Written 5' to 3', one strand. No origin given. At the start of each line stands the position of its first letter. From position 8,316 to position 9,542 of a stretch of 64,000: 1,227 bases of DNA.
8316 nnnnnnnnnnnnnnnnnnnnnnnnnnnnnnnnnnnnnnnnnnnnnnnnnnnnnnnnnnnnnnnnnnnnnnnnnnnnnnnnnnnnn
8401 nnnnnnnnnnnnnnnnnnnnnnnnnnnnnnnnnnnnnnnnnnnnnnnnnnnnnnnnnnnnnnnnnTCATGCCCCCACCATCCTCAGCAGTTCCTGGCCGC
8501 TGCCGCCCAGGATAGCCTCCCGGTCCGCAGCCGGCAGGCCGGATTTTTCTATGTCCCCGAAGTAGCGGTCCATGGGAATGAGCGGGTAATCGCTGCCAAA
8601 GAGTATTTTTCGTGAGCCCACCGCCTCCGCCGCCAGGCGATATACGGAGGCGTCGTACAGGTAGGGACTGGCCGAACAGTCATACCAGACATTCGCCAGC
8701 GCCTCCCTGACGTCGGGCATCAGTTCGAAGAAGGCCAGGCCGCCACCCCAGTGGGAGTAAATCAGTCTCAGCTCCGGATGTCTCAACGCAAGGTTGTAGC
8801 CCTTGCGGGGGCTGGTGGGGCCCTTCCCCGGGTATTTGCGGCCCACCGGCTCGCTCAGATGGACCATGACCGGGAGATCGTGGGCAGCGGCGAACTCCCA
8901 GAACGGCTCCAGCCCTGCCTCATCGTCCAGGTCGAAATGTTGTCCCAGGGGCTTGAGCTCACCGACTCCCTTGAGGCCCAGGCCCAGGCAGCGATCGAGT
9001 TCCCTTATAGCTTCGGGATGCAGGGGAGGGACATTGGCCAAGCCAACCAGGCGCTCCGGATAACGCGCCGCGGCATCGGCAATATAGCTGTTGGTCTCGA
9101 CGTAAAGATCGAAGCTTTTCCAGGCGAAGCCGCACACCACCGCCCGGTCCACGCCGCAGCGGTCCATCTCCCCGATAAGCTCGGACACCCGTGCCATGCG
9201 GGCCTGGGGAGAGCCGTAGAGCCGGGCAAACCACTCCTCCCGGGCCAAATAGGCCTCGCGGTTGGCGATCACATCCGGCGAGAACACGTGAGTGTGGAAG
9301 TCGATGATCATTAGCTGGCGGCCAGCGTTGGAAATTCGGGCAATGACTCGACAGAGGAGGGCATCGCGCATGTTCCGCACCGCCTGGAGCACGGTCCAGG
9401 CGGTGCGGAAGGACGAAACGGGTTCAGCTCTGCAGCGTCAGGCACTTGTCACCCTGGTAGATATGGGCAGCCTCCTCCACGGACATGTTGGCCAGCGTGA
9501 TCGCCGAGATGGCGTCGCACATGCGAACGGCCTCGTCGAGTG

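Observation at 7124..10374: Orphan LarB in an unusual neighbourhood (class I aldolase - amidohydrolase_2 - LarB - RsbRD_N-like) without larA, larC or larE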

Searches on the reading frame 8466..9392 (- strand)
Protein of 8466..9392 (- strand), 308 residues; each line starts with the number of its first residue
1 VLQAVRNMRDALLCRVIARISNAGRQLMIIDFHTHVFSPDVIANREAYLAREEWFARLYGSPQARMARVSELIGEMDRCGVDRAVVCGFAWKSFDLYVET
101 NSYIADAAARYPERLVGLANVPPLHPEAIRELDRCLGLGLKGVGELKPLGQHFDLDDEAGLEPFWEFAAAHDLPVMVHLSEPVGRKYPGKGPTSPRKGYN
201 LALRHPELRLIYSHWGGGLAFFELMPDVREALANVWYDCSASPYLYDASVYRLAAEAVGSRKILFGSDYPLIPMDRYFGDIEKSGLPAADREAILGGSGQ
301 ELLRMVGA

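Call 3: search_protein_families(library=pfam, proteins=[window:8466-9392:-], max_evalue=0.01)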
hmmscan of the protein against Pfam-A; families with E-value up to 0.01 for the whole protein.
window:8466-9392:- (308 aa): 1 family
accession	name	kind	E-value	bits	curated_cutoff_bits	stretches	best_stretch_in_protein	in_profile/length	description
PF04909.20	Amidohydro_2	-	3.5e-37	129.2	26.4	1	30-297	1-281/289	Amidohydrolase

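Call 4: search_protein_families(library=ncbifam, proteins=[window:8466-9392:-], max_evalue=0.01)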
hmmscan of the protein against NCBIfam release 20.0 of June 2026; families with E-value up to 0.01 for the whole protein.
window:8466-9392:- (308 aa): 0 families
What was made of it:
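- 8466..9311 (-): Uncharacterised Amidohydro_2 metalloenzyme (281 aa, NCBI MBE0428539.1). Short form of the ACMSD/LigW-like group. Its stop codon overlaps the LarB start by 4 nt. PF04909 3.5e-37; no NCBIfam model (calls 3, 4).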

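Call 12: find_homologous_proteins(query=window:8466-9392:-, max_evalue=1e-10)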
Query window:8466-9392:- (308 aa): 2143 proteins with E <= 1e-10 among 8000 candidates; the best 120 are listed.
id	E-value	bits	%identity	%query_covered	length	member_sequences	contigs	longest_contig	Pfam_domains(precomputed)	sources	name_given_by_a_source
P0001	5.6e-190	648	100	91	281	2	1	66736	PF04909.21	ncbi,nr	ncbi:MAG: amidohydrolase [Thermoleophilia bacterium]|nr:amidohydrolase [Thermoleophilia bacterium]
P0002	3.7e-140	485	74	91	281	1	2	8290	PF04909.21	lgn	-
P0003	1.1e-138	480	72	91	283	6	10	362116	PF04909.21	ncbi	ncbi:MAG: amidohydrolase family protein [Thermoleophilia bacterium]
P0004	8.7e-135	467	70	91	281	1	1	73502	PF04909.21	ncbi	ncbi:MAG: amidohydrolase family protein [Thermoleophilia bacterium]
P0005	6.2e-129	448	67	91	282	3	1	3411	PF04909.21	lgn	-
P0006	7.9e-129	448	68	90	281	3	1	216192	PF04909.21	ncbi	ncbi:MAG: amidohydrolase family protein [Thermoleophilia bacterium]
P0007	3.5e-128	445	68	91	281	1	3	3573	PF04909.21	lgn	-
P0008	1.2e-127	444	68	90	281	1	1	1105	PF04909.21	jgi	jgi:uncharacterized protein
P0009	1.8e-127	443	68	91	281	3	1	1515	PF04909.21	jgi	jgi:hypothetical protein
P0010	2.0e-127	443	68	89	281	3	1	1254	PF04909.21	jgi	-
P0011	5.6e-127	441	67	90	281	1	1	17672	PF04909.21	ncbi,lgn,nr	ncbi:MAG: amidohydrolase family protein [Thermoleophilia bacterium]|nr:amidohydrolase family protein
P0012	7.3e-127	441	66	90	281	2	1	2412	PF04909.21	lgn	-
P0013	1.0e-126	441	68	90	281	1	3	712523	PF04909.21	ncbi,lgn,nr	ncbi:MAG: amidohydrolase [Actinobacteria bacterium]|nr:amidohydrolase [Actinomycetota bacterium]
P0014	1.1e-126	440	65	91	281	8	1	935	PF04909.21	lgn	-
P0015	4.1e-126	439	66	90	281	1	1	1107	PF04909.21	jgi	jgi:predicted TIM-barrel fold metal-dependent hydrolase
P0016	3.6e-125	436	70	87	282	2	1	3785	PF04909.21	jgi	-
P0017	6.9e-125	435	68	90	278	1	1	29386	PF04909.21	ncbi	-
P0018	1.4e-124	434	66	90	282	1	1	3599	PF04909.21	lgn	-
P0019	1.4e-124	434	66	91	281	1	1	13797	PF04909.21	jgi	-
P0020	9.8e-124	431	66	90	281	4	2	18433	PF04909.21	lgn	-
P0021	2.8e-123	429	66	91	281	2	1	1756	PF04909.21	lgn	-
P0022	5.0e-122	425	64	90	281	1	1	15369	PF04909.21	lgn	-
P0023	5.0e-122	425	64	90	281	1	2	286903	PF04909.21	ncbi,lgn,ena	-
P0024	2.0e-121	423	65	90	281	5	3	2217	PF04909.21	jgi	-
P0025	4.1e-121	422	67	90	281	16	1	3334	PF04909.21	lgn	-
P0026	8.0e-121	421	64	90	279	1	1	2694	PF04909.21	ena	-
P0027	4.9e-117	409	62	91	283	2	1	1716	PF04909.21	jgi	jgi:predicted TIM-barrel fold metal-dependent hydrolase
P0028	6.8e-116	405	62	91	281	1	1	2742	PF04909.21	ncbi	-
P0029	1.4e-115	404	62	90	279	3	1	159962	PF04909.21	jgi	-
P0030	2.8e-115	403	61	90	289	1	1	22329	PF04909.21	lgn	-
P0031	2.8e-115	403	65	86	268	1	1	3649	PF04909.21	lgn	-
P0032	1.2e-114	401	63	91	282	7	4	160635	PF04909.21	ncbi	ncbi:MAG: amidohydrolase family protein [Thermoleophilia bacterium]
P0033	1.0e-113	398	60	91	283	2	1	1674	PF04909.21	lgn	-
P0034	1.6e-113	397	61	90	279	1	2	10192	PF04909.21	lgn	-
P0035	2.9e-113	396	62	90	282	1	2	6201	PF04909.21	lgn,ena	-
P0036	1.0e-112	395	59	91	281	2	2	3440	PF04909.21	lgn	-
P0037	1.7e-112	394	59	90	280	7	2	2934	PF04909.21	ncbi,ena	-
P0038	3.4e-112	393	61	90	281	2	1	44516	PF04909.21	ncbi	-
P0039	3.0e-111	390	60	91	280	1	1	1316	PF04909.21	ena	-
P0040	3.2e-111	390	72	79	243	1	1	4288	PF04909.21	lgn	-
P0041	5.0e-111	389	58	91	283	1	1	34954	PF04909.21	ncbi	-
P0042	5.5e-111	389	60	90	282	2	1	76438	PF04909.21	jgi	-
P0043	3.6e-109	383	57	90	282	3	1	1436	PF04909.21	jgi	jgi:hypothetical protein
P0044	7.5e-109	382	62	90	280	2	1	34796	PF04909.21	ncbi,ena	-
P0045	5.1e-103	363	65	78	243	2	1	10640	PF04909.21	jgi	jgi:predicted TIM-barrel fold metal-dependent hydrolase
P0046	5.8e-102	359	64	77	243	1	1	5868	PF04909.21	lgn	-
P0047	2.2e-101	357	56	90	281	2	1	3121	PF04909.21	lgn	-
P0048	1.7e-100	354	56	90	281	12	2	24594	PF04909.21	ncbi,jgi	ncbi:MAG: amidohydrolase family protein [Thermoleophilia bacterium]|jgi:hypothetical protein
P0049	1.6e-99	351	59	83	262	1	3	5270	PF04909.21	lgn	-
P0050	5.0e-96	340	55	91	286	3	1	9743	PF04909.21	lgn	-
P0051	1.2e-95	339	56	85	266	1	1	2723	PF04909.21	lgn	-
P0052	5.2e-94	333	53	90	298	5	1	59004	PF04909.21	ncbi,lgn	-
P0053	7.3e-94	333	54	90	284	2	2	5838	PF04909.21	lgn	-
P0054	4.3e-93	330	60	78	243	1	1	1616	PF04909.21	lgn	-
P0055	8.5e-93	329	61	77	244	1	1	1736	PF04909.21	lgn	-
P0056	6.3e-86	307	52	86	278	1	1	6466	PF04909.21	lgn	-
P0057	5.1e-85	304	51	86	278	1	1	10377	PF04909.21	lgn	-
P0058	4.1e-84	301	51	91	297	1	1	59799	PF04909.21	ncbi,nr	ncbi:MAG: amidohydrolase family protein [Chloroflexota bacterium]|nr:amidohydrolase family protein [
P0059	9.6e-84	299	50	91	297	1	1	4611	PF04909.21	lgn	-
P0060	3.3e-83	298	50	89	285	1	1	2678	PF04909.21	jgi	jgi:predicted TIM-barrel fold metal-dependent hydrolase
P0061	3.4e-83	298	49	91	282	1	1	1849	PF04909.21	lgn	-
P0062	1.1e-82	296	47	90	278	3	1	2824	PF04909.21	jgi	jgi:predicted TIM-barrel fold metal-dependent hydrolase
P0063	1.2e-82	296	49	91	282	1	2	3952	PF04909.21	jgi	jgi:predicted TIM-barrel fold metal-dependent hydrolase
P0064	5.9e-82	294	48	90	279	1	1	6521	PF01026.28,PF04909.21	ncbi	ncbi:amidohydrolase family protein [Chloroflexota bacterium]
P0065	1.7e-81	292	51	91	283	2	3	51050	PF04909.21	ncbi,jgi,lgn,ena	-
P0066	3.1e-81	291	46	91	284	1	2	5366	PF01026.28,PF04909.21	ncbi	-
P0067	3.6e-81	291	51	89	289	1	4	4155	PF04909.21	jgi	jgi:predicted TIM-barrel fold metal-dependent hydrolase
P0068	4.3e-81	291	49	90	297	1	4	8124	PF04909.21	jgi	jgi:uncharacterized protein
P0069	4.7e-81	291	48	91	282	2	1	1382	PF04909.21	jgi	jgi:predicted TIM-barrel fold metal-dependent hydrolase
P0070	6.0e-81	290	50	89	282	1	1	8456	PF04909.21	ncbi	-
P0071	8.9e-81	290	51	90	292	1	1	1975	PF04909.21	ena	-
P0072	1.5e-80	289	47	91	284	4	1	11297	PF04909.21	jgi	jgi:hypothetical protein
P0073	1.5e-80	289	47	90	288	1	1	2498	PF04909.21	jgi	jgi:uncharacterized protein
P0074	1.6e-80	289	49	90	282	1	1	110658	PF04909.21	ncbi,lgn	-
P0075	2.2e-80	288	46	90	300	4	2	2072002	PF04909.21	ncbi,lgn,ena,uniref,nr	ncbi:amidohydrolase family protein [Dehalogenimonas etheniformans]|uniref:amidohydrolase family prot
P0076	2.3e-80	288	52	90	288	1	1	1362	PF04909.21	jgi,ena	-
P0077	2.6e-80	288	48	91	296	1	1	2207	PF04909.21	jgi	jgi:uncharacterized protein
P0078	3.3e-80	288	47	90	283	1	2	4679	PF04909.21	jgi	jgi:predicted TIM-barrel fold metal-dependent hydrolase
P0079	3.7e-80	288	47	90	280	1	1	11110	PF01026.28,PF04909.21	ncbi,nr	ncbi:MAG: amidohydrolase [Chloroflexi bacterium]|nr:amidohydrolase [Chloroflexota bacterium]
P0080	4.0e-80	288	48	91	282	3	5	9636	PF04909.21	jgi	jgi:predicted TIM-barrel fold metal-dependent hydrolase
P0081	4.5e-80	287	48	90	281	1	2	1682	PF01026.28,PF04909.21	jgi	jgi:predicted TIM-barrel fold metal-dependent hydrolase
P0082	4.8e-80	287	47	90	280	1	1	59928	PF04909.21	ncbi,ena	-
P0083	5.3e-80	287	48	90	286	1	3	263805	PF04909.21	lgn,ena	-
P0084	8.4e-80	286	48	90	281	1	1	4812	PF04909.21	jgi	-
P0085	1.0e-79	286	50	91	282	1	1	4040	PF04909.21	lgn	-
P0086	1.1e-79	286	47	91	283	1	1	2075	PF01026.28,PF04909.21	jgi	-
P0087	1.1e-79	286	47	90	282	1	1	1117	PF04909.21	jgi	jgi:predicted TIM-barrel fold metal-dependent hydrolase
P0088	1.2e-79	286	48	90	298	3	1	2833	PF04909.21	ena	-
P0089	1.2e-79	286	47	90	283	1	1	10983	PF04909.21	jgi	jgi:predicted TIM-barrel fold metal-dependent hydrolase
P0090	1.4e-79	286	49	90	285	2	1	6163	PF04909.21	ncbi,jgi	-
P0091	1.4e-79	286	46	91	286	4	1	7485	PF04909.21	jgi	-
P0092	1.8e-79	285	48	91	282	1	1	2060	PF04909.21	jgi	-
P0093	1.9e-79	285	50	89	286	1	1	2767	PF04909.21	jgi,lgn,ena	-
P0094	1.9e-79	285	48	90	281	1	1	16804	PF04909.21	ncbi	ncbi:amidohydrolase family protein [Chloroflexota bacterium]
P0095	2.0e-79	285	47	91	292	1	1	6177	PF01026.28,PF04909.21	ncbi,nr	ncbi:MAG TPA: amidohydrolase [Dehalococcoidia bacterium]|nr:amidohydrolase [Dehalococcoidia bacteriu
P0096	2.1e-79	285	46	91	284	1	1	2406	PF01026.28,PF04909.21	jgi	-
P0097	2.3e-79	285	48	91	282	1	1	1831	PF04909.21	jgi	jgi:predicted TIM-barrel fold metal-dependent hydrolase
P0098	2.6e-79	285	46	90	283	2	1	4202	PF04909.21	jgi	jgi:predicted TIM-barrel fold metal-dependent hydrolase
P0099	2.6e-79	285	46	92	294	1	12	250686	PF04909.21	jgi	-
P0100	2.6e-79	285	46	92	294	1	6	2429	PF04909.21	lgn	-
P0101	2.8e-79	285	47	90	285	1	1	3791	PF04909.21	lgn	-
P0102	2.8e-79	285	48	90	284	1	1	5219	PF04909.21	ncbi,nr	ncbi:MAG: amidohydrolase [Chloroflexi bacterium]|nr:amidohydrolase [Chloroflexota bacterium]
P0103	3.0e-79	285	47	90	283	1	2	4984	PF04909.21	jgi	jgi:predicted TIM-barrel fold metal-dependent hydrolase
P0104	3.2e-79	285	47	90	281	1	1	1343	PF04909.21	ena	-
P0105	3.2e-79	285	46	90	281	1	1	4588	PF04909.21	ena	-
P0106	3.6e-79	284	51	91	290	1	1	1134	PF04909.21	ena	-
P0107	3.9e-79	284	51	88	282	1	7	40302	PF04909.21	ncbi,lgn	-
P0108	4.2e-79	284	46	91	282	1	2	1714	PF04909.21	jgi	jgi:predicted TIM-barrel fold metal-dependent hydrolase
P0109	4.6e-79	284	48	91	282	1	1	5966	PF04909.21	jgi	jgi:predicted TIM-barrel fold metal-dependent hydrolase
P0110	5.0e-79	284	47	90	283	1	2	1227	PF04909.21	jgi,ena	jgi:predicted TIM-barrel fold metal-dependent hydrolase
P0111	5.5e-79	284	47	91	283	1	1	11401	PF01026.28,PF04909.21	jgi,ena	-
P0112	6.1e-79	284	47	91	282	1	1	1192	PF04909.21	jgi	jgi:predicted TIM-barrel fold metal-dependent hydrolase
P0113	6.2e-79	284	47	91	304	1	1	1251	PF04909.21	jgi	-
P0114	6.6e-79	284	47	90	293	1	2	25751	PF04909.21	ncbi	ncbi:amidohydrolase family protein [Chloroflexota bacterium]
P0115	7.0e-79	283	46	92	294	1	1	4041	PF04909.21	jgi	-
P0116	7.6e-79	283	46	91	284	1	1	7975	PF01026.28,PF04909.21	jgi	-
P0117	7.9e-79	283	47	90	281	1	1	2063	PF04909.21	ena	-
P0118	7.9e-79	283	47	90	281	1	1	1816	PF04909.21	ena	-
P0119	8.3e-79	283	47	90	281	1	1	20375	PF04909.21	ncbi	-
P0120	8.9e-79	283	46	91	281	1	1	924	PF01026.28,PF04909.21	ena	-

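Call 13: find_encoding_contigs(protein=P0001, flank=10000, max_places=2)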
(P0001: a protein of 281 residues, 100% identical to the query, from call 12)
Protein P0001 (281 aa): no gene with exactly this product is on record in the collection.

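Call 14: find_encoding_contigs(protein=P0075, flank=10000, max_places=2)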
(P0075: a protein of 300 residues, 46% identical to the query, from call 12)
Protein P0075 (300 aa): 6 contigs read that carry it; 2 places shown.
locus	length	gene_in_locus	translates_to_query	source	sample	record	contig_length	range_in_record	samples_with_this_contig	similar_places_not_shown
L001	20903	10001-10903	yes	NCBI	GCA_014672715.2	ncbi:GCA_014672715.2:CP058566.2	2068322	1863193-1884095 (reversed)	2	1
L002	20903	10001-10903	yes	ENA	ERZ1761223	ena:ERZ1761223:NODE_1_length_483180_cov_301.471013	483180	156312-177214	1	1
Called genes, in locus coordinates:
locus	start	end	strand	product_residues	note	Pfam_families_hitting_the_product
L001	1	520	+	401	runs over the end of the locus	PF09376:NurA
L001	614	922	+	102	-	-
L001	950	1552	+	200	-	-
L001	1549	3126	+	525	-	PF09378:HAS-barrel (weak), PF01935:DUF87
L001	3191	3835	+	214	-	PF13302:Acetyltransf_3, PF00583:Acetyltransf_1 (weak)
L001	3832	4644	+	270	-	PF01734:Patatin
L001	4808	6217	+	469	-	PF00083:Sugar_tr, PF05977:MFS_3 (weak), PF06779:MFS_4 (weak), PF07690:MFS_1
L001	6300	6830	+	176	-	PF03551:PadR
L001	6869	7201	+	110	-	PF12838:Fer4_7 (weak), PF00037:Fer4 (weak), PF12837:Fer4_6 (weak)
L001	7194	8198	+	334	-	PF00005:ABC_tran, PF13304:AAA_21 (faint), PF13732:DrrA1-3_C (weak)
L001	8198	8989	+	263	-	PF01061:ABC2_membrane, PF12698:ABC2_membrane_3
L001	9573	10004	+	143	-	PF10604:Polyketide_cyc2 (weak), PF08327:AHSA1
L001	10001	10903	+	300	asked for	PF04909:Amidohydro_2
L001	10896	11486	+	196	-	PF10469:AKAP7_NLS (weak), PF02834:LigT_PEase, PF13563:2_5_RNA_ligase2, PF02834:LigT_PEase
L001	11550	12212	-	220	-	PF07314:Lit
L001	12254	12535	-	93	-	PF09413:DUF2007 (weak)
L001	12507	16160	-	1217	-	PF02811:PHP, PF07733:DNA_pol3_alpha, PF17657:DNA_pol3_finger, PF14579:HHH_6, PF01336:tRNA_anti-codon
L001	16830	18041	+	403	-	PF01656:CbiA (faint), PF02374:ArsA_ATPase, PF13614:AAA_31 (weak), PF17886:ArsA_HSP20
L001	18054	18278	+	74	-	PF27253:AF_1253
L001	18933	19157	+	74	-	-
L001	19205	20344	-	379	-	PF22694:CtpB_N-like, PF00595:PDZ (weak), PF13180:PDZ_2, PF17820:PDZ_6, PF03572:Peptidase_S41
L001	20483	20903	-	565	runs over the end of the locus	PF00999:Na_H_Exchanger, PF02254:TrkA_N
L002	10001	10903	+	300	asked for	PF04909:Amidohydro_2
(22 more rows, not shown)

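Call 15: find_encoding_contigs(protein=P0013, flank=10000, max_places=2)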
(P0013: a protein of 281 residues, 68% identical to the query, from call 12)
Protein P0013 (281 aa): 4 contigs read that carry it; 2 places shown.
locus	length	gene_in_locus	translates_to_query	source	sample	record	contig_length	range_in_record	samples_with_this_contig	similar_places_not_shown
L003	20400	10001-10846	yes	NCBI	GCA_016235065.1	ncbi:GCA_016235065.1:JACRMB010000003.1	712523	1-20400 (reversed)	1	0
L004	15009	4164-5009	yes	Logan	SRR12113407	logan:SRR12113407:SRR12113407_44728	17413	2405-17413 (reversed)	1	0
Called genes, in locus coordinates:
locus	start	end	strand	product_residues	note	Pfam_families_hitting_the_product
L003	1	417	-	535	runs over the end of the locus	PF13231:PMT_2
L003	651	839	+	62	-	-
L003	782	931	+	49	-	-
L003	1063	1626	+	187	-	PF00596:Aldolase_II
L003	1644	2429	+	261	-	PF01925:TauE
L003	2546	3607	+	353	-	-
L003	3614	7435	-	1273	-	PF00672:HAMP, PF01590:GAF, PF13185:GAF_2, PF01590:GAF, PF13185:GAF_2, PF08448:PAS_4, PF13426:PAS_9, PF00512:HisKA, +6 more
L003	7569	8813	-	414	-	PF00171:Aldedh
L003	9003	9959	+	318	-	PF01791:DeoC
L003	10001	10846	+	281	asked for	PF04909:Amidohydro_2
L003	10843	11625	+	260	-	PF00731:AIRC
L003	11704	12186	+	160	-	-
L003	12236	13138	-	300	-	PF03255:ACCA, PF01039:Carboxyl_trans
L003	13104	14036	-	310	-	PF01039:Carboxyl_trans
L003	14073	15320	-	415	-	PF00109:ketoacyl-synt, PF00108:Thiolase_N (faint), PF02801:Ketoacyl-synt_C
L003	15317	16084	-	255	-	PF00106:adh_short, PF08659:KR, PF13561:adh_short_C2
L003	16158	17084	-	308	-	PF00698:Acyl_transf_1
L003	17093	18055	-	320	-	PF00478:IMPDH (faint), PF03060:NMO, PF05690:ThiG (weak), PF01070:FMN_dh (weak)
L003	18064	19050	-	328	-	PF00108:Thiolase_N, PF08545:ACP_syn_III, PF08541:ACP_syn_III_C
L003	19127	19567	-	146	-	PF22817:ApeP-like (weak), PF07977:FabA, PF22818:ApeI-like, PF01575:MaoC_dehydratas (weak)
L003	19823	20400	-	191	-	?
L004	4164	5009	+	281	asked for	PF04909:Amidohydro_2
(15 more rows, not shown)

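Call 16: search_solved_structures(query=window:8466-9311:-, max_evalue=0.01, show_alignments=2)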
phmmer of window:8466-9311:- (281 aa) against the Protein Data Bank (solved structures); distinct sequences matched with E-value up to 0.01: 28.
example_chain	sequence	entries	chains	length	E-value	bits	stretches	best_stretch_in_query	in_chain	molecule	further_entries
3nur_A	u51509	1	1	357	4.8e-12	49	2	65-152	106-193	Amidohydrolase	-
3s4t_A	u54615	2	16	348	2.3e-09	40.3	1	72-278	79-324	Amidohydrolase 2 | Gamma-resorcylate decarboxylase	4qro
4ifk_B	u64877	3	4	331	3.7e-09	39.5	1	46-157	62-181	2-amino-3-carboxymuconate 6-semialdehyde decarboxylase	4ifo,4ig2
4ifr_A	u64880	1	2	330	4e-09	39.4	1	46-157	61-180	2-amino-3-carboxymuconate 6-semialdehyde decarboxylase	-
4ifk_A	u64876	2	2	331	4.1e-09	39.4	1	46-157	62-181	2-amino-3-carboxymuconate 6-semialdehyde decarboxylase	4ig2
8yt2_A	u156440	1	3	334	4.2e-09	39.4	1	46-157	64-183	2-amino-3-carboxymuconate 6-semialdehyde decarboxylase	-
2hbv_A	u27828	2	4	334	4.3e-09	39.4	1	46-157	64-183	2-amino-3-carboxymuconate 6-semialdehyde decarboxylase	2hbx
6mgs_A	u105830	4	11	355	5.5e-09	39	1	46-157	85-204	2-amino-3-carboxymuconate 6-semialdehyde decarboxylase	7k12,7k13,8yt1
6mgt_A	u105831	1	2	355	7.5e-09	38.6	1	46-157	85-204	2-amino-3-carboxymuconate 6-semialdehyde decarboxylase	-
4era_A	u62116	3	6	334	1.4e-08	37.7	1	46-157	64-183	2-amino-3-carboxymuconate 6-semialdehyde decarboxylase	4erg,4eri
4epk_A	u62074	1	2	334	1.8e-08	37.3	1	46-157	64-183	2-amino-3-carboxymuconate 6-semialdehyde decarboxylase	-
3irs_A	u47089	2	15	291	7.9e-07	31.9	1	34-280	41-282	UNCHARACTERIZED PROTEIN BB4693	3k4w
7wmb_A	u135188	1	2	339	6.1e-06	29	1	68-160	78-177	Amidohydrolase 2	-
4igm_A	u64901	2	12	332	6.5e-06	28.9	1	72-147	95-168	2-amino-3-carboxymuconate-6-semialdehyde decarboxylase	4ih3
4ign_A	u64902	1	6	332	6.5e-06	28.9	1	72-147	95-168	2-amino-3-carboxymuconate-6-semialdehyde decarboxylase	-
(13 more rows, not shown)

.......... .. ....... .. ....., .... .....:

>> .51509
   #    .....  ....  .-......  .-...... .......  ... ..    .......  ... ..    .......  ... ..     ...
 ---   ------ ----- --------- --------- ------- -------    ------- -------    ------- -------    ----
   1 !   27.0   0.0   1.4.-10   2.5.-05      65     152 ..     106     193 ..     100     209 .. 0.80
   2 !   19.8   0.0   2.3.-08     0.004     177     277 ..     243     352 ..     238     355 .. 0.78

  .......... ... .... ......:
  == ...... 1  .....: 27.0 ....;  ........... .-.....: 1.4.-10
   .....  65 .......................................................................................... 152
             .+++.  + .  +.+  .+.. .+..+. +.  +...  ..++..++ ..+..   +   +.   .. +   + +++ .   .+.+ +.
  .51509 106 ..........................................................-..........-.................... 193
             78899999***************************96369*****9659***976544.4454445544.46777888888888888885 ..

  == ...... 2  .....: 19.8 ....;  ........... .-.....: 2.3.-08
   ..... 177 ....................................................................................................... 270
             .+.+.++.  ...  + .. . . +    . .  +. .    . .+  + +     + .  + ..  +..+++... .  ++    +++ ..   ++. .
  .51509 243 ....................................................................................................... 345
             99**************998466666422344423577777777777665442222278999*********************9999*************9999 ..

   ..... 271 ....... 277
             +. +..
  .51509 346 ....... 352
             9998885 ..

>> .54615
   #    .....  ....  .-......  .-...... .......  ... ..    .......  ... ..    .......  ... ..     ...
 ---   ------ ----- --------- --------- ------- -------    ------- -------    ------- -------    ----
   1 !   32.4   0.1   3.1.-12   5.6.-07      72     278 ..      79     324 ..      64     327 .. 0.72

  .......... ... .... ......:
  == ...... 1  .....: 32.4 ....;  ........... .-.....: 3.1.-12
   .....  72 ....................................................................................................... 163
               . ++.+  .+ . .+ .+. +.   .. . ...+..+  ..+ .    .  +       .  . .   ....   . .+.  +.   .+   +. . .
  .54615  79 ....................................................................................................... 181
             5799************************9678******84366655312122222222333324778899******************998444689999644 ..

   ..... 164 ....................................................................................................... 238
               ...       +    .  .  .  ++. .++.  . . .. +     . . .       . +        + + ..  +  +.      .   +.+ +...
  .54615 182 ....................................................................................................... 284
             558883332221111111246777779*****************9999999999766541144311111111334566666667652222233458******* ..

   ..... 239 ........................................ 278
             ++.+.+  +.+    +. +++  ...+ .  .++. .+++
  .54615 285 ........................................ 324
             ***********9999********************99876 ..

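Call 36: search_protein_families(library=pfam, proteins=[L003:11704-12186:+, L001:10896-11486:+, L001:9573-10004:+], max_evalue=0.01)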
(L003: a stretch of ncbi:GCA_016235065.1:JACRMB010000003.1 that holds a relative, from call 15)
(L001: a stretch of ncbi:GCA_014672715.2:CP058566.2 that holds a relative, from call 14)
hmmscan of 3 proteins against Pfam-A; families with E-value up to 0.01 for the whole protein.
L003:11704-12186:+ (160 aa): 0 families

L001:10896-11486:+ (196 aa): 4 families
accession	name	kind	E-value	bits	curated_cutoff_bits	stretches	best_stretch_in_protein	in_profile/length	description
PF02834.22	LigT_PEase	-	3.9e-28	97.9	23.3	2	14-99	1-87/87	LigT like Phosphoesterase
PF13563.12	2_5_RNA_ligase2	-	7.1e-15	55.8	27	1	35-177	14-147/152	2'-5' RNA ligase superfamily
PF10469.15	AKAP7_NLS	-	6e-07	30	24.4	1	11-181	4-193/208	AKAP7 2'5' RNA ligase-like domain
PF09749.15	HVSL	-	0.00025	21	26.8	1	20-162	65-212/242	Uncharacterised conserved protein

L001:9573-10004:+ (143 aa): 2 families
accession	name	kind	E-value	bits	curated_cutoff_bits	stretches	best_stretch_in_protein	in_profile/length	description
PF08327.17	AHSA1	-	3.7e-19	69.6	22.1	1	14-140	1-124/125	Activator of Hsp90 ATPase homolog 1-like protein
PF10604.15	Polyketide_cyc2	-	6e-06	27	27.4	1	6-110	3-103/142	Polyketide cyclase / dehydrase and lipid transport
